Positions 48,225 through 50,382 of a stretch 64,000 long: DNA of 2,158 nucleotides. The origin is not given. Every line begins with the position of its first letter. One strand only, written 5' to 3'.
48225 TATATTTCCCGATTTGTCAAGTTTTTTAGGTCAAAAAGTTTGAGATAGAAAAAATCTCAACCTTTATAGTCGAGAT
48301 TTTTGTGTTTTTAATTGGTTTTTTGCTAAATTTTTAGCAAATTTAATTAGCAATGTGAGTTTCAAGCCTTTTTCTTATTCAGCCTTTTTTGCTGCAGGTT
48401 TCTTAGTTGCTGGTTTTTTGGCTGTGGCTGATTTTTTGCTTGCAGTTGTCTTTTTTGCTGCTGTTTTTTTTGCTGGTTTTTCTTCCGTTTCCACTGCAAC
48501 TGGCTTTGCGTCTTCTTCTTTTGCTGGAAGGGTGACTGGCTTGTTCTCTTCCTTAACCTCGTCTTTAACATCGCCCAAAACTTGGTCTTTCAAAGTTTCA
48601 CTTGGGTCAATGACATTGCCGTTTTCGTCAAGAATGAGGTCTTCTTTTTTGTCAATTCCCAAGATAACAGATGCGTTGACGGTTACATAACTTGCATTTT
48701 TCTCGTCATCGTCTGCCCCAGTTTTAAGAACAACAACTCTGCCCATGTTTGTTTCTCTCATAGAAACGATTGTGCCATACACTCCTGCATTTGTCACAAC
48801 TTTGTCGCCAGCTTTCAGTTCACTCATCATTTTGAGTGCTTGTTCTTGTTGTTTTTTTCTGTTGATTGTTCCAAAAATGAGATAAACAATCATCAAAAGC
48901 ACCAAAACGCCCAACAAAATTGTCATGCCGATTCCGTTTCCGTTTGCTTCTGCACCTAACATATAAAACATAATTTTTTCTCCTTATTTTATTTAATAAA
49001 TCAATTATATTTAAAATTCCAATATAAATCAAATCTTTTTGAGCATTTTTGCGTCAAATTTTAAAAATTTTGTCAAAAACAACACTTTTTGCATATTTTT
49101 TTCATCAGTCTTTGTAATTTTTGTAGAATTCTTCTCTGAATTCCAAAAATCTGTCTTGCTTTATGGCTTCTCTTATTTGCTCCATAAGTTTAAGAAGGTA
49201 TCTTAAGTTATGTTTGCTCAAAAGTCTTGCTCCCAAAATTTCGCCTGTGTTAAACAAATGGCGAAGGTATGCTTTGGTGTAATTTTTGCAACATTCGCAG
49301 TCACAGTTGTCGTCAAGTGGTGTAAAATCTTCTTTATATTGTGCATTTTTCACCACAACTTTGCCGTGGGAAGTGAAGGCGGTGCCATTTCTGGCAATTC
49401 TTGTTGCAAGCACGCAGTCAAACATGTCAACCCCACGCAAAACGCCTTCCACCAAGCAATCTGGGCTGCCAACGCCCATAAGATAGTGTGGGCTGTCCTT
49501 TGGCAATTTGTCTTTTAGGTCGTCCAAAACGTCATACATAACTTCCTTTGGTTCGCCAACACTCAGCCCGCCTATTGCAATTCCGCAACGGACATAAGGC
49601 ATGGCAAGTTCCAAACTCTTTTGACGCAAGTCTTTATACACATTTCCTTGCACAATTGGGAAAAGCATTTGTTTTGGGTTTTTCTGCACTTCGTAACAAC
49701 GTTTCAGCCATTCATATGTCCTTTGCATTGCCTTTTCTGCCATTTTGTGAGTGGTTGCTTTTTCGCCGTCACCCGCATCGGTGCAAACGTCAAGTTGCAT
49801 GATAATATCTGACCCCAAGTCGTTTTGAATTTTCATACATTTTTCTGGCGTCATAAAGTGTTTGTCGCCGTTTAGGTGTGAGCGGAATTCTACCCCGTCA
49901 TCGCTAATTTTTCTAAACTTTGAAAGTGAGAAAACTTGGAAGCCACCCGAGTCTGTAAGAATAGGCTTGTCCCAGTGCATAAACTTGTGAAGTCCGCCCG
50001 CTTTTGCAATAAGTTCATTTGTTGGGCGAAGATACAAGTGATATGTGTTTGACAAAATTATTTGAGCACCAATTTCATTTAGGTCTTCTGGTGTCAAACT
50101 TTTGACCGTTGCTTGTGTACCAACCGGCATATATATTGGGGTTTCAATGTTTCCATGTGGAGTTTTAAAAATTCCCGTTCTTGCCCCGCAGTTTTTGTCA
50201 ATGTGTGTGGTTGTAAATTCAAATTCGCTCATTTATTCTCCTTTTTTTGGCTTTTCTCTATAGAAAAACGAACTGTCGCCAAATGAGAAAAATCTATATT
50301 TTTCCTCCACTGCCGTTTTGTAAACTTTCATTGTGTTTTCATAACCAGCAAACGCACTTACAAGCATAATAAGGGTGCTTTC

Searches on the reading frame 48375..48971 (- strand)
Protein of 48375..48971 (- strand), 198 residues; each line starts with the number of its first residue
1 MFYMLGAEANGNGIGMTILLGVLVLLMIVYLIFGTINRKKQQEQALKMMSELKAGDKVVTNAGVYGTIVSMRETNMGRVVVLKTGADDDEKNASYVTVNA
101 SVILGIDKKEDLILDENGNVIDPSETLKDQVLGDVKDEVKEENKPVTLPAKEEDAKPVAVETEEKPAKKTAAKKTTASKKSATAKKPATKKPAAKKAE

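Call 27: search_protein_families(library=pfam, proteins=[window:48375-48971:-], max_evalue=0.00001)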
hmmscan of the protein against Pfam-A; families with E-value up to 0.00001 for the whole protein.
window:48375-48971:- (198 aa): 1 family
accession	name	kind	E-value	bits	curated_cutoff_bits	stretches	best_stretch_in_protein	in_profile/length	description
PF02699.20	YajC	-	5.8e-14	52.2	28.2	1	20-85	4-64/78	Preprotein translocase subunit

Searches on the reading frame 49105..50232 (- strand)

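Call 27: search_protein_families(library=pfam, proteins=[window:49105-50232:-], max_evalue=0.00001)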
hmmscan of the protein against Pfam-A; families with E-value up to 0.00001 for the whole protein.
window:49105-50232:- (375 aa): 1 family
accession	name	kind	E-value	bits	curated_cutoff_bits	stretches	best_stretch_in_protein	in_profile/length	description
PF01702.25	TGT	-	9.8e-163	541.7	26.3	1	15-374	1-356/357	Queuine tRNA-ribosyltransferase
